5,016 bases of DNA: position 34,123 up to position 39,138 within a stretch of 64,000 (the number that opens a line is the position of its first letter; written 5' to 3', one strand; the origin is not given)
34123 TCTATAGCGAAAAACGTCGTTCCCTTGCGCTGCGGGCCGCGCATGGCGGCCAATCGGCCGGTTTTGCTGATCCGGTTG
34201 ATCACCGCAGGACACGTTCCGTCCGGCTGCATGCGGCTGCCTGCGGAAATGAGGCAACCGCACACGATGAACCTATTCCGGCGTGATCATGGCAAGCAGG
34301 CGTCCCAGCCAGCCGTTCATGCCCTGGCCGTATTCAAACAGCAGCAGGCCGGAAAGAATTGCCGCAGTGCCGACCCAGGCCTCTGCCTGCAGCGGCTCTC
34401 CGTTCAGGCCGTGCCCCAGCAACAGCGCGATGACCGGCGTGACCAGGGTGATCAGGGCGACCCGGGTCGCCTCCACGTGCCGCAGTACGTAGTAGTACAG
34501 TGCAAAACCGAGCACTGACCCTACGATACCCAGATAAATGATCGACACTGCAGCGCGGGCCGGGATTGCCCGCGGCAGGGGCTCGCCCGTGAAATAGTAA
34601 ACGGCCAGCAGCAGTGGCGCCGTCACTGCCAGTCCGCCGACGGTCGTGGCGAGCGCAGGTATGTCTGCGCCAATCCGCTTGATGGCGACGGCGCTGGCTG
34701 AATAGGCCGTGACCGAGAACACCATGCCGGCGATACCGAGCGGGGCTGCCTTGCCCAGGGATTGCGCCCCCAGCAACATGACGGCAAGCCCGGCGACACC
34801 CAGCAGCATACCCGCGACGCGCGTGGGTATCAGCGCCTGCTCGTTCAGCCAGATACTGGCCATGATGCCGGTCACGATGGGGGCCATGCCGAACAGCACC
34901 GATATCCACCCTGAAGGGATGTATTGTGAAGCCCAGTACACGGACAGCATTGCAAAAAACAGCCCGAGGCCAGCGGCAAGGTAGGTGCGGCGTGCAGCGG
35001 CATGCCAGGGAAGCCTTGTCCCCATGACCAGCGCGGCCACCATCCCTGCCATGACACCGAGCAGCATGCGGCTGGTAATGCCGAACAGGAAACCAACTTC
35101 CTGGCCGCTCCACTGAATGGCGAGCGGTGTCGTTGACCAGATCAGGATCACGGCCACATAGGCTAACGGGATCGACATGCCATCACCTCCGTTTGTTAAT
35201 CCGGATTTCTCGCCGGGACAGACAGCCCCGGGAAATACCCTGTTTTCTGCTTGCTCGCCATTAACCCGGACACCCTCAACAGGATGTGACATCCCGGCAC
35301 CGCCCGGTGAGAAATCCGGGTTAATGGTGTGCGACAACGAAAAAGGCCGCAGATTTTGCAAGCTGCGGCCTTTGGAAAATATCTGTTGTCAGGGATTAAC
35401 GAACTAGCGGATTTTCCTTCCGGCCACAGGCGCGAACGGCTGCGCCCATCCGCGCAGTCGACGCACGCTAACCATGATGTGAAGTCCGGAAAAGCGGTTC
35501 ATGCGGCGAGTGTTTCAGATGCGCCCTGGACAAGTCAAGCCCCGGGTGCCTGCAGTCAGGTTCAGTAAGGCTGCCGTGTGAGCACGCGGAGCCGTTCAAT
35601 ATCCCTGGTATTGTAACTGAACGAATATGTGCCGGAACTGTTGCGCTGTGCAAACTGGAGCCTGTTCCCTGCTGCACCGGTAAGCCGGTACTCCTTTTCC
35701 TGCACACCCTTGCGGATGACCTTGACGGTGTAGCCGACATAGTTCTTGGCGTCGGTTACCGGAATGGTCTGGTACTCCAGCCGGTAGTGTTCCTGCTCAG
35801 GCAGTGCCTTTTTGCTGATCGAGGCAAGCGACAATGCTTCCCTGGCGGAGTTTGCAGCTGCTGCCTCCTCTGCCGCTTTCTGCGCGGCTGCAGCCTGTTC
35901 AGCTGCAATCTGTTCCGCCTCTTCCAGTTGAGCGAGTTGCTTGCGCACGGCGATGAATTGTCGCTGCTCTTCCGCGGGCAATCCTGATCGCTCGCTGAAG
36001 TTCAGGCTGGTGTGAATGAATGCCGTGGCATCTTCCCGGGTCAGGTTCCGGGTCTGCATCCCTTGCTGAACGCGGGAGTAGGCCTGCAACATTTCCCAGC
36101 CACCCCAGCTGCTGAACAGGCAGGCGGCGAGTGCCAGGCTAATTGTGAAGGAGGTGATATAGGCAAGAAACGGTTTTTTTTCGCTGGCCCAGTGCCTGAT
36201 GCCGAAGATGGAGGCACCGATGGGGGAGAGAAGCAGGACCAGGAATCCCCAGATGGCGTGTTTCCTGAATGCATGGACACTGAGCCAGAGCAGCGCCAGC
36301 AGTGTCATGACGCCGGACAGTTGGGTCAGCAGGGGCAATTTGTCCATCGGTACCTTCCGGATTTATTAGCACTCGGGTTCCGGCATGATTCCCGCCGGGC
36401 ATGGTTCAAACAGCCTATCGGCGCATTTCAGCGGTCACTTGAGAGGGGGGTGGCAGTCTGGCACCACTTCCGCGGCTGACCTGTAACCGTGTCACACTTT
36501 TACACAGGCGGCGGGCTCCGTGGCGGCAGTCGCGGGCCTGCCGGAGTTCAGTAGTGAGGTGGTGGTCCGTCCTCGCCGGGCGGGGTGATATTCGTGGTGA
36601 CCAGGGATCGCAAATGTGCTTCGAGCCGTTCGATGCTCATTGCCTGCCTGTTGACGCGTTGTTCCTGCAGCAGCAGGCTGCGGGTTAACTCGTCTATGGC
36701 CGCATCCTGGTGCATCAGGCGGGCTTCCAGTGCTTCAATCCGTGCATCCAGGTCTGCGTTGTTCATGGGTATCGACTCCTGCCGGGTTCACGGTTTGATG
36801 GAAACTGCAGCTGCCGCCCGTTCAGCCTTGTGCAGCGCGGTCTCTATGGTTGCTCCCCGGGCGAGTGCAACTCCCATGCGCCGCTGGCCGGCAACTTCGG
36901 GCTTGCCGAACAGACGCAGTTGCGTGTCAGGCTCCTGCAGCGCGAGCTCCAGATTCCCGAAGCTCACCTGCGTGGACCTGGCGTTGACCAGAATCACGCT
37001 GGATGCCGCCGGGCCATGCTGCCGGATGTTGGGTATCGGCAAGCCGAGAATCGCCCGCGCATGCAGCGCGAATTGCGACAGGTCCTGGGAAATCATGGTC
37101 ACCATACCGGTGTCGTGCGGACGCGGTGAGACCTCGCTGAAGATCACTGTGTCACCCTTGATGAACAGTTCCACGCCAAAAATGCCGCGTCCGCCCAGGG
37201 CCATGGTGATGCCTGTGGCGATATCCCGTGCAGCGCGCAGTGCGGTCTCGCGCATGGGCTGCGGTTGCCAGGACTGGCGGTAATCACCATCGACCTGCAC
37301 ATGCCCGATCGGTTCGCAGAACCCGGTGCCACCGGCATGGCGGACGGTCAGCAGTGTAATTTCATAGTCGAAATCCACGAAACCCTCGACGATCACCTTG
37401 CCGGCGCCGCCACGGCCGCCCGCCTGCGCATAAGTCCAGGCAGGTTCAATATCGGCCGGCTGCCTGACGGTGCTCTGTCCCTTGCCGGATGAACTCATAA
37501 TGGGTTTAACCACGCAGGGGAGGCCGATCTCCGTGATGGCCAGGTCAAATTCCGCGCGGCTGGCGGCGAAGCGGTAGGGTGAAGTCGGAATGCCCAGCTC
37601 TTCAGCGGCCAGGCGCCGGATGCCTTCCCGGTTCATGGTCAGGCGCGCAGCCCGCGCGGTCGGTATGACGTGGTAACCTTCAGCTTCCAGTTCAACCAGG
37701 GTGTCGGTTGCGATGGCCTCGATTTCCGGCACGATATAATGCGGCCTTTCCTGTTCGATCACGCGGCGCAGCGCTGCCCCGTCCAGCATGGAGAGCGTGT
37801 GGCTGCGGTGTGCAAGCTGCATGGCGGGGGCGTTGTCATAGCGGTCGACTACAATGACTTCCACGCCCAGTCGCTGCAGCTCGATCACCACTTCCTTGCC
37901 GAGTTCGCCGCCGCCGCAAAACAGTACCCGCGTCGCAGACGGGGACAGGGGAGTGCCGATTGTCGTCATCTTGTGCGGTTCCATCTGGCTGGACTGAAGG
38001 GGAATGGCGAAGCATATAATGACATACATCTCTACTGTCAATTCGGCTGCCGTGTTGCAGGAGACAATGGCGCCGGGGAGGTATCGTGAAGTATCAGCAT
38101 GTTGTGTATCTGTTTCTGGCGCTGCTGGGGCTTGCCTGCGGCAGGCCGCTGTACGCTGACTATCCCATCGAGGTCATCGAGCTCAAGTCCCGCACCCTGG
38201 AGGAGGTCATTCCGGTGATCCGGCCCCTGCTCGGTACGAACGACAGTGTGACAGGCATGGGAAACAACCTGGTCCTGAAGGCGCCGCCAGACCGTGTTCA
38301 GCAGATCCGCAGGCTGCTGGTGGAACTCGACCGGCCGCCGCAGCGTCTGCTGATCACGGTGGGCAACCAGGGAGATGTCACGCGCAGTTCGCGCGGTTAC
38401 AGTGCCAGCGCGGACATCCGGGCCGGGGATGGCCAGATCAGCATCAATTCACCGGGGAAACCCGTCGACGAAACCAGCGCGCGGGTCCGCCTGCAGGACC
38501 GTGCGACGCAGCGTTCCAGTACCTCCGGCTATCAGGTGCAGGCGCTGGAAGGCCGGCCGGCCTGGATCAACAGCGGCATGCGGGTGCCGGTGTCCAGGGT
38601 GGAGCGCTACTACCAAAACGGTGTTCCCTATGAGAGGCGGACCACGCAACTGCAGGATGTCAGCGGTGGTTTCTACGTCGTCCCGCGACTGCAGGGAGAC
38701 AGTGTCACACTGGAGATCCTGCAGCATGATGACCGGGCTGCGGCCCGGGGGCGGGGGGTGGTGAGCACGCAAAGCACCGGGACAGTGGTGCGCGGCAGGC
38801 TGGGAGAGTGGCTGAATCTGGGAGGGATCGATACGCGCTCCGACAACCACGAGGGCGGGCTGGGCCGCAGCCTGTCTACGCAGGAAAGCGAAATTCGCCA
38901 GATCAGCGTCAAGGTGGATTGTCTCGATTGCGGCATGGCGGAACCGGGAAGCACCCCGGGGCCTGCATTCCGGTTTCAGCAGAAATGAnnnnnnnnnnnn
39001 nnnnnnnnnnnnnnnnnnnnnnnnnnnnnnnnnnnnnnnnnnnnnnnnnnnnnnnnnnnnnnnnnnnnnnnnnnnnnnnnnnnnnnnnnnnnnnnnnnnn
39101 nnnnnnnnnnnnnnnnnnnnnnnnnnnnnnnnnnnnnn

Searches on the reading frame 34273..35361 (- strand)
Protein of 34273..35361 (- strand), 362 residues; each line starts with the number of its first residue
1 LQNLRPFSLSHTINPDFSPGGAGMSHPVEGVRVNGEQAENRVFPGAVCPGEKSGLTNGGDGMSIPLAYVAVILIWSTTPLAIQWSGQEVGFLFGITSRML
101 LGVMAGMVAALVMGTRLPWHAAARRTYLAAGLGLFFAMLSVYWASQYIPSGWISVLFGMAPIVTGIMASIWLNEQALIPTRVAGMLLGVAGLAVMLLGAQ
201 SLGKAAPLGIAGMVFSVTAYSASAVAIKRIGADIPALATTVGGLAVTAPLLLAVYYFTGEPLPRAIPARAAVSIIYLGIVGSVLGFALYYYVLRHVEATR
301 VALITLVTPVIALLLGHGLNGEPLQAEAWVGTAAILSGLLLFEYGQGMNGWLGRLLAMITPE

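Call 48: search_protein_families(library=pfam, proteins=[window:34273-35361:-])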
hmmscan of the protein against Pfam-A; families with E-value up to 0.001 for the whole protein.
window:34273-35361:- (362 aa): 1 family
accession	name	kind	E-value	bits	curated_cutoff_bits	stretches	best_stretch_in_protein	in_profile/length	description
PF00892.27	EamA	-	9e-30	104.2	28.2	2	208-342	2-133/135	EamA-like transporter family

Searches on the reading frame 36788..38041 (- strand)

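Call 48: search_protein_families(library=pfam, proteins=[window:36788-38041:-])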
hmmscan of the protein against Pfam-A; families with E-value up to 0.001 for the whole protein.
window:36788-38041:- (417 aa): 5 families
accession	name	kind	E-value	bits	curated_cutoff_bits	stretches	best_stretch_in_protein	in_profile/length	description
PF02222.28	ATP-grasp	-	2.5e-57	193.9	27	1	145-324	2-179/179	ATP-grasp domain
PF21244.3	PurT_C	-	8.9e-29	99.3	26.7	1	345-413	1-68/68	PurT, C-terminal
PF22660.2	RS_preATP-grasp-like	-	1.7e-09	38.4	27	1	42-132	7-94/98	Ribonucleotide synthetase preATP-grasp domain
PF01370.27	Epimerase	-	7e-05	22.8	20.9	1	45-105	8-70/240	NAD dependent epimerase/dehydratase family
PF07478.18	Dala_Dala_lig_C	-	0.00021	21.3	24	0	148-309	4-177/204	D-ala D-ala ligase C-terminus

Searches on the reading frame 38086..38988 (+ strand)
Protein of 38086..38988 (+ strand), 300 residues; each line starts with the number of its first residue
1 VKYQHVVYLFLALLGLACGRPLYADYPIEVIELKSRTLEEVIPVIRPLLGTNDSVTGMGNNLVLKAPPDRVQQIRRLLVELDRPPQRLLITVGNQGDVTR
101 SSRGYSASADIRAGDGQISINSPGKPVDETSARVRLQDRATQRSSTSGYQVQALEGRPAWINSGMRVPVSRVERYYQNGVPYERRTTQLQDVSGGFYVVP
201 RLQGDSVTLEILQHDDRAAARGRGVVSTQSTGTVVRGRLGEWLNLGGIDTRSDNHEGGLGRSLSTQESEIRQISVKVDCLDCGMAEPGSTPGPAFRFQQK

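Call 48: search_protein_families(library=pfam, proteins=[window:38086-38988:+])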
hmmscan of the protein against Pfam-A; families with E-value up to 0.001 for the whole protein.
window:38086-38988:+ (300 aa): 2 families
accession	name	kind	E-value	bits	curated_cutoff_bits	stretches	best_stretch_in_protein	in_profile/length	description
PF03958.22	Secretin_N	-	1.3e-06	28.9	28.2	1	29-86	2-68/69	Bacterial type II/III secretion system short domain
PF00263.26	Secretin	-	0.0004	20.5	27.5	1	148-254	13-128/169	Bacterial type II and III secretion system protein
